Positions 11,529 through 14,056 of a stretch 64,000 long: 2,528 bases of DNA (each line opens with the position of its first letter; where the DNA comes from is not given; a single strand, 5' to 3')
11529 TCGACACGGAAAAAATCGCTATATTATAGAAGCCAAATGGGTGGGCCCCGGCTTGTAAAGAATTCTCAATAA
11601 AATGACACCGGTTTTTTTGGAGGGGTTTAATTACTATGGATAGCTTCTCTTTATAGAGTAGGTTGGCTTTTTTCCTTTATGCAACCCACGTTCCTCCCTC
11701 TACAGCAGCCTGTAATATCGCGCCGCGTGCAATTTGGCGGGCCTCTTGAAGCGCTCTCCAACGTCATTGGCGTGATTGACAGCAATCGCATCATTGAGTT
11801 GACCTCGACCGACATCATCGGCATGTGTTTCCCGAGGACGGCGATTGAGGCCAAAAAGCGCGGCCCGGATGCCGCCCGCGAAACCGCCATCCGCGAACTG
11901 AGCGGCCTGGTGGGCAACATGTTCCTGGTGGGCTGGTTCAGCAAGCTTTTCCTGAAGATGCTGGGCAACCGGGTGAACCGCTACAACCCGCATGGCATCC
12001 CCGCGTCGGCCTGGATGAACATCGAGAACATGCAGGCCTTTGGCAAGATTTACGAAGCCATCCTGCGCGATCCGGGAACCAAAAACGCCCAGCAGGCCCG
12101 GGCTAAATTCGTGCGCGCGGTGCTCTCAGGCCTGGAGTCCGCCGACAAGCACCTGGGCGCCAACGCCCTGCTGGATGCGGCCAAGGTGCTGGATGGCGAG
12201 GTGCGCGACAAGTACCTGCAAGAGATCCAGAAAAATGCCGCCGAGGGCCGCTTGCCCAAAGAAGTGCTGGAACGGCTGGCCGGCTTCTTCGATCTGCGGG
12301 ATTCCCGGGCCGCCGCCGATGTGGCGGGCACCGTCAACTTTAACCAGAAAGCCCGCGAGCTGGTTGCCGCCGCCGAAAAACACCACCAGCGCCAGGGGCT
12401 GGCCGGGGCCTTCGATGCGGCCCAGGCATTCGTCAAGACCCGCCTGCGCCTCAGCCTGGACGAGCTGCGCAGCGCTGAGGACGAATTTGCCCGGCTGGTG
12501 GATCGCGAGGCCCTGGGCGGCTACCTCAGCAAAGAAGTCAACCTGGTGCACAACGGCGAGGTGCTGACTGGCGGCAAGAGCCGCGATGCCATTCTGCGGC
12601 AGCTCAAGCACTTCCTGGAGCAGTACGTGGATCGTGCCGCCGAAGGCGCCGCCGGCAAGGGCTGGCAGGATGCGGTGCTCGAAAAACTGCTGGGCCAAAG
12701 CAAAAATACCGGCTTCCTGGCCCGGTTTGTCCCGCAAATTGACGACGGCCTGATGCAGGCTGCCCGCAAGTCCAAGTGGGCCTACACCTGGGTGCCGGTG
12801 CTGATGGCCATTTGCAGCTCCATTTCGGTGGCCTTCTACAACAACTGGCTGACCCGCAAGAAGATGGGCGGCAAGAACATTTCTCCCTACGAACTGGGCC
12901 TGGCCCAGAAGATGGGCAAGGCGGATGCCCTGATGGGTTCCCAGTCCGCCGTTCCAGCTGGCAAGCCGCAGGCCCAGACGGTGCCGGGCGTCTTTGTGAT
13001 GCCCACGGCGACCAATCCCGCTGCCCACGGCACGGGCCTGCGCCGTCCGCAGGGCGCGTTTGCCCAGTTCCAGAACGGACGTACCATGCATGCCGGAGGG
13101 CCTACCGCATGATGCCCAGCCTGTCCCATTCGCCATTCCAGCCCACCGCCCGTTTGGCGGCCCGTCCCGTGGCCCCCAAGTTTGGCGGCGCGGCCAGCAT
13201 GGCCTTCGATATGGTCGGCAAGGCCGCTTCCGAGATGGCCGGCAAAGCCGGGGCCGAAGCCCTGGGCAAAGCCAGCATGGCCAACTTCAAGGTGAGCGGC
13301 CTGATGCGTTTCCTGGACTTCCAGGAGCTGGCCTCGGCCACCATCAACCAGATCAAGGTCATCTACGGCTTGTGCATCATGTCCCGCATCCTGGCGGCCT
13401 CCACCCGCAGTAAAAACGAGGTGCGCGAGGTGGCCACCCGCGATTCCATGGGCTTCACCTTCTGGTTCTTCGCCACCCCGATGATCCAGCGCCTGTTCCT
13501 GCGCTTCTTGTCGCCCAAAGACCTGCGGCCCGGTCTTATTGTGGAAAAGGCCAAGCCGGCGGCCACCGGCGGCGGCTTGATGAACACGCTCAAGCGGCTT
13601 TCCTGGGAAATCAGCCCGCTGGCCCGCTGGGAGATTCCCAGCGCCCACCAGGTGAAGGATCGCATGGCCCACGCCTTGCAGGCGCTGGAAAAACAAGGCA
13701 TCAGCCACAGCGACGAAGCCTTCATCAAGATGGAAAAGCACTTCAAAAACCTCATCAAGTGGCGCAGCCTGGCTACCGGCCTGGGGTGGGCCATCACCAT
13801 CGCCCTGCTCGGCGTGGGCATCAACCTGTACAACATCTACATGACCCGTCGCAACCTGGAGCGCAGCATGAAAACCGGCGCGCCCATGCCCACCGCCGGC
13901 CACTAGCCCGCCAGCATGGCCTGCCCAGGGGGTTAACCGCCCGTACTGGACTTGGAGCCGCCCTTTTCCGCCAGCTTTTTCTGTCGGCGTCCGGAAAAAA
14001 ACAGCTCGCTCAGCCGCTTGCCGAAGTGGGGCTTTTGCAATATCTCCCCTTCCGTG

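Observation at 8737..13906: Four-gene divergent cluster encoding a family of unknown, mutually similar membrane proteins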

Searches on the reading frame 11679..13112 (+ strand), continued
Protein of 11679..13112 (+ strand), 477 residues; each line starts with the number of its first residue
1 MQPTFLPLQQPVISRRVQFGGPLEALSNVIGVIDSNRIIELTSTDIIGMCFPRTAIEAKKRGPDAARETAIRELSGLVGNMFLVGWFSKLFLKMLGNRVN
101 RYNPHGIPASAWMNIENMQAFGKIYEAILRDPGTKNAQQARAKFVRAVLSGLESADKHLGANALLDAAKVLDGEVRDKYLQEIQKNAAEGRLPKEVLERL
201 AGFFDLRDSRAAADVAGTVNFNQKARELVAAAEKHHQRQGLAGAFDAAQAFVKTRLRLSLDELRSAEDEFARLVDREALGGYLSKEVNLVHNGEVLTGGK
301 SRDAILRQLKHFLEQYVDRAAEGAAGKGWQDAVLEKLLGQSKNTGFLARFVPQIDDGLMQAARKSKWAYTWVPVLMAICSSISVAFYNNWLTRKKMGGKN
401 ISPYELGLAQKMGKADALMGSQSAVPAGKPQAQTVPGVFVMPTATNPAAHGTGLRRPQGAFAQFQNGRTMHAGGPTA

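Call 68: find_related_loci(query=A9, collection=metagenome_contigs, flank=10000)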
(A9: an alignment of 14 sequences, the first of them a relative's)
Query A9 (555 aa) in metagenome_contigs; peptide patterns used: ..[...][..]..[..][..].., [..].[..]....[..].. (x = any residue, [..] = any of these).
294 stretches matched a pattern; 195 encode a relative of the query (tblastn E <= 1e-3); the best 80 are kept; 80 distinct loci.
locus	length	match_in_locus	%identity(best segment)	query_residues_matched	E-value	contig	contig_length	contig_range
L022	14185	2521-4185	100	1-555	0e+0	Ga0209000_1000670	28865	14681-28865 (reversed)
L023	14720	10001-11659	74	1-555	0e+0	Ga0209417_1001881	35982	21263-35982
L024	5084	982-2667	60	1-555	0e+0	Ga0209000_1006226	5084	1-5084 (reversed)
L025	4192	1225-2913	59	1-554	0e+0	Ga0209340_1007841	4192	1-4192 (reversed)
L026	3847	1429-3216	56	1-555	0e+0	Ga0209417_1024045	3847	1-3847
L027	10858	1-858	62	273-555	1e-110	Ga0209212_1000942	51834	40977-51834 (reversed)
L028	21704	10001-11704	67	1-553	0e+0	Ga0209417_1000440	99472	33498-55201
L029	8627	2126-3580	35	13-496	4e-71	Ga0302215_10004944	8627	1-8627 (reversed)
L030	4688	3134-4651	34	14-511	1e-70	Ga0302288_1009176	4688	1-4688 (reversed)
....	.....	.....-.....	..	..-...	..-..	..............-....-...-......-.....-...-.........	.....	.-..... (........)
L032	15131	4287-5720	34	21-496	1e-64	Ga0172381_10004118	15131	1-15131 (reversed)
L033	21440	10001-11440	34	39-514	1e-63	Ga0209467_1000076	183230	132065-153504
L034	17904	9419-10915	33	27-526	2e-63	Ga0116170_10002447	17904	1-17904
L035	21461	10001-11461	32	23-536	5e-62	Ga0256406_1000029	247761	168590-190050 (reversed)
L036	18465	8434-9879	33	26-511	1e-61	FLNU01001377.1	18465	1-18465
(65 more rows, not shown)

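Call 76: fold_search(model_id=the predicted structure, library=pdb)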
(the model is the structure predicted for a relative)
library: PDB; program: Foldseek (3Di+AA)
matches with E <= 10: 79; with E <= 0.001: 0
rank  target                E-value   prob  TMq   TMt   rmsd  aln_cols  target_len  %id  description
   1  9j8s_A                1.1e+00  0.07  0.10  0.07  21.9       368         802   15  MprF from Pseudomonas aeruginosa in nanodisc, C2 symmetry (released 2025-09-03)
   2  4cba                  1.8e+00  0.08  0.14  0.14  19.1       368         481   14  Structural of delta 1-76 CTNNBL1 in space group I222 (released 2013-12-04)
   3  6cse_M                2.0e+00  0.02  0.09  0.10  26.9       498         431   12  Crystal structure of sodium/alanine symporter AgcS with L-alanine bound (released 2019-01-30)
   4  4hnm                  2.2e+00  0.07  0.13  0.13  19.2       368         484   13  Crystal structure of human catenin-beta-like 1 56 kDa fragment (released 2013-07-31)
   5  1h38_A                2.3e+00  0.07  0.12  0.09  22.3       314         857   12  Structure of a T7 RNA polymerase elongation complex at 2.9A resolution (released 2002-11-20)
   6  7zdc_D                2.4e+00  0.02  0.08  0.07  22.9       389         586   11  IF(heme/confined) conformation of CydDC in ADP(CydD) bound state (Dataset-3) (released 2023-04-19)
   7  4hm9                  2.5e+00  0.06  0.13  0.12  19.4       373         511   14  Crystal structure of full-length human catenin-beta-like 1 (released 2013-07-31)
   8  9j8q_A                2.5e+00  0.04  0.10  0.07  21.6       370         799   14  MprF from Pseudomonas aeruginosa in GDN micelle, C2 symmetry (released 2025-09-03)
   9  6rzt_A                2.5e+00  0.02  0.09  0.07  28.9       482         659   10  Structure of s-Mgm1 decorating the outer surface of tubulated lipid membranes (released 2019-07-24)
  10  9c1l_A                3.2e+00  0.02  0.09  0.07  26.7       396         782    8  Rhesus rotavirus (VP1 structure at 2.65 Angstrom resolution) (released 2025-04-30)
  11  9sgq_A                3.5e+00  0.01  0.08  0.08  22.0       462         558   11  S315R KatG mutant one Heme (released 2026-01-14)
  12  7a0g_AAA              3.6e+00  0.03  0.11  0.14  37.6       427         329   11  Structure of the SmhB pore of the tripartite alpha-pore forming toxin, Smh, from Serratia marcescens. (released 2021-03-31)
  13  5nnp_E                3.8e+00  0.02  0.08  0.06  23.9       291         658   11  Structure of Naa15/Naa10 bound to HypK-THB (released 2017-06-14)
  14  6p6i_A                4.2e+00  0.03  0.11  0.10  24.5       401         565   13  Structure of YbtPQ importer (released 2020-03-04)
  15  9gjn_B                4.2e+00  0.02  0.08  0.05  23.7       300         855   11  ERAP1 in complex with 1-[2-(3-oxo-3,4-dihydro-2H-1,4-benzothiazin-4-yl)acetamido]cyclohexane-1-carboxylic acid (released 2025-01-22)
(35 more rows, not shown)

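Call 77: search_protein_families(library=pfam, proteins=[L016:104-1675:+, L016:2045-2968:+, L016:3106-4041:+, L016:4127-4930:+, L016:5010-5744:-, L016:12634-14295:+, L016:15158-15661:+, L016:17726-18589:-], max_evalue=0.00001)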
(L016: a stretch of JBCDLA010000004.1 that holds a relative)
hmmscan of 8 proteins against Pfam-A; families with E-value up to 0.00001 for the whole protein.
L016:104-1675:+ (523 aa): 5 families
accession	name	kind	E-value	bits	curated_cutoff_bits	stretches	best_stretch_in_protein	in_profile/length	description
PF07724.20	AAA_2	-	1.5e-69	233.7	27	1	210-409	1-166/166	AAA domain (Cdc48 subfamily)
PF10431.15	ClpB_D2-small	-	2.4e-26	92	21.9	1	415-495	1-81/81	C-terminal, D2-small domain, of ClpB protein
PF07728.20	AAA_5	-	3.7e-13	50.1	22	1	215-335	2-124/139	AAA domain (dynein-related subfamily)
PF17871.7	AAA_lid_9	-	2.9e-12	46.9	22.8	1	1-59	45-103/104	AAA lid domain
PF00004.35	AAA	-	7.6e-10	39.8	21.2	1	216-339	2-114/131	ATPase family associated with various cellular activities (AAA)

L016:2045-2968:+ (307 aa): 1 family
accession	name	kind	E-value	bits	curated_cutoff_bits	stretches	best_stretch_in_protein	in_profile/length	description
PF00318.25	Ribosomal_S2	-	9.5e-94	313.1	26.1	1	9-224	1-216/216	Ribosomal protein S2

L016:3106-4041:+ (311 aa): 1 family
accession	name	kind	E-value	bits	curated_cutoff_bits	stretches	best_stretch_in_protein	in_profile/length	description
PF00889.24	EF_TS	-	7.8e-60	202.4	27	1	72-292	1-204/204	Elongation factor TS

L016:4127-4930:+ (267 aa): 1 family
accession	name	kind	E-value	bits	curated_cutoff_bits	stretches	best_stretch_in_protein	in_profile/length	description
PF00696.33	AA_kinase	-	1.5e-34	120.2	24.9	1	31-241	2-234/234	Amino acid kinase family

L016:5010-5744:- (244 aa): 1 family
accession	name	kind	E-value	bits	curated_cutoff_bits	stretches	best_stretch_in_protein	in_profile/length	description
PF00687.26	Ribosomal_L1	-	1.6e-66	224.1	32.2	1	38-225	5-198/198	Ribosomal protein L1p/L10e family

L016:12634-14295:+ (553 aa): 2 families
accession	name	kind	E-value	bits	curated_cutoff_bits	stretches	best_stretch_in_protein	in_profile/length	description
PF01808.24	AICARFT_IMPCHas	-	6.2e-105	351.5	25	1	157-485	1-309/311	AICARFT/IMPCHase bienzyme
PF02142.27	MGS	-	3.6e-10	40.3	24.1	1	28-134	2-85/94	MGS-like domain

L016:15158-15661:+ (167 aa): 1 family
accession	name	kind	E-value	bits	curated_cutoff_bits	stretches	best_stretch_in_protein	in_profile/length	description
PF02561.19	FliS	-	5.6e-40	136.6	26.7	1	26-138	2-114/115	Flagellar protein FliS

L016:17726-18589:- (287 aa): 1 family
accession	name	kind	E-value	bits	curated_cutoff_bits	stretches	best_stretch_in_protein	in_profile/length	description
PF19420.4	DDAH_eukar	-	1.5e-19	70.8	23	1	53-282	26-286/291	N,N dimethylarginine dimethylhydrolase, eukaryotic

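Call 89: search_protein_families(library=ncbifam, alignment_id=A5, max_evalue=0.01)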
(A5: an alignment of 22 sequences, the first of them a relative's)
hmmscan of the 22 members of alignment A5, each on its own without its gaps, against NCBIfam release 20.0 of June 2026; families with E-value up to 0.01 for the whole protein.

A. member 1, P0073 (665 aa): 0 families

B. families by the number of members that match (of 22 scanned): 0 families

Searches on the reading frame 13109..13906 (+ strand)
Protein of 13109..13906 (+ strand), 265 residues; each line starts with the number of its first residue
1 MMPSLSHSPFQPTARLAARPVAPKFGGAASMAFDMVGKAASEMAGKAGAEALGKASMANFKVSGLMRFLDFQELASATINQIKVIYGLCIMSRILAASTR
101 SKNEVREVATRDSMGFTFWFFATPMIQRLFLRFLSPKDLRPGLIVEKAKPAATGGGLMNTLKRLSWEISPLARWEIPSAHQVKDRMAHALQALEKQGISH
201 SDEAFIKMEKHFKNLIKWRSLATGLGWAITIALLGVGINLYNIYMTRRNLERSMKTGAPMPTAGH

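Call 3: search_protein_families(library=pfam, proteins=[window:13109-13906:+], max_evalue=1)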
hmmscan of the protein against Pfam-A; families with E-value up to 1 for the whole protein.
window:13109-13906:+ (265 aa): 1 family
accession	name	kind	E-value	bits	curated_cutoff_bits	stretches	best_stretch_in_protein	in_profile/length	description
PF03595.22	SLAC1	-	0.067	12.8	27.9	1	113-176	178-236/331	Voltage-dependent anion channel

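Call 4: search_protein_families(library=ncbifam, proteins=[window:13109-13906:+], max_evalue=1)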
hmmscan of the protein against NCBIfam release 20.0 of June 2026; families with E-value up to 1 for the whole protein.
window:13109-13906:+ (265 aa): 0 families

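Call 20: find_homologous_proteins(query=window:13109-13906:+, max_evalue=0.01)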
Query window:13109-13906:+ (265 aa): 9 proteins with E <= 0.01 among 2119 candidates.
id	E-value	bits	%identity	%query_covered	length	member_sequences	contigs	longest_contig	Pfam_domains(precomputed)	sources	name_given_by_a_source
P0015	1.2e-170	583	100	100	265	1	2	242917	-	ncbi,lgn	-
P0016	5.7e-145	499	85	100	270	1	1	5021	-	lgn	-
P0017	9.2e-112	391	72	96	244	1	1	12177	-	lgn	-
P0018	8.2e-65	237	51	73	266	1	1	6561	-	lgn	-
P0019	1.6e-64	236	50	86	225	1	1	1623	-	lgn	-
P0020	3.4e-59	219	49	89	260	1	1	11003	-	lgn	-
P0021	2.2e-56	209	48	75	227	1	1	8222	-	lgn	-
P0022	2.4e-48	183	45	88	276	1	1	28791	-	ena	-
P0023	1.5e-47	180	41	91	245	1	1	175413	-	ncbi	-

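Call 54: search_protein_families(library=padloc, proteins=[window:13109-13906:+], max_evalue=1)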
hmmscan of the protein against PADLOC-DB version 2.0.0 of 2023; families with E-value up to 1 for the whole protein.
window:13109-13906:+ (265 aa): 0 families

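Call 55: search_protein_families(library=phrogs, proteins=[window:13109-13906:+], max_evalue=1)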
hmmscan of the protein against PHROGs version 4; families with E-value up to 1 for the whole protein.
window:13109-13906:+ (265 aa): 0 families

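Call 59: predict_structure(alignment_id=A7)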
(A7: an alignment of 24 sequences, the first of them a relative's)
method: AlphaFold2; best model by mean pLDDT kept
length: 265 residues; sequences in the alignment: 24
mean_pLDDT: 73.2   pTM: 0.56
mean pLDDT of the five models: 73.2, 71.3, 71.3, 70.6, 67.4
residues with pLDDT >= 90: 64; 70-90: 97; 50-70: 52; < 50: 52
segments of 3 or more residues with pLDDT < 50: 12-20, 24-29, 52-75
pLDDT, mean of each block of 10 residues (from residue 1): 56 47 49 54 51 42 39 49 57 67 75 79 87 92 90 83 88 88 95 97 96 94 88 82 87 83 55
secondary structure, 60 per line:
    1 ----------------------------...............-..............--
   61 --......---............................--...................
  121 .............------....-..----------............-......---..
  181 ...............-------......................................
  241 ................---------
elements in order: H29-43 H45-58 H63-68 H72-99 H102-133 H140-143 H157-168 H170-173 H179-195 H203-256
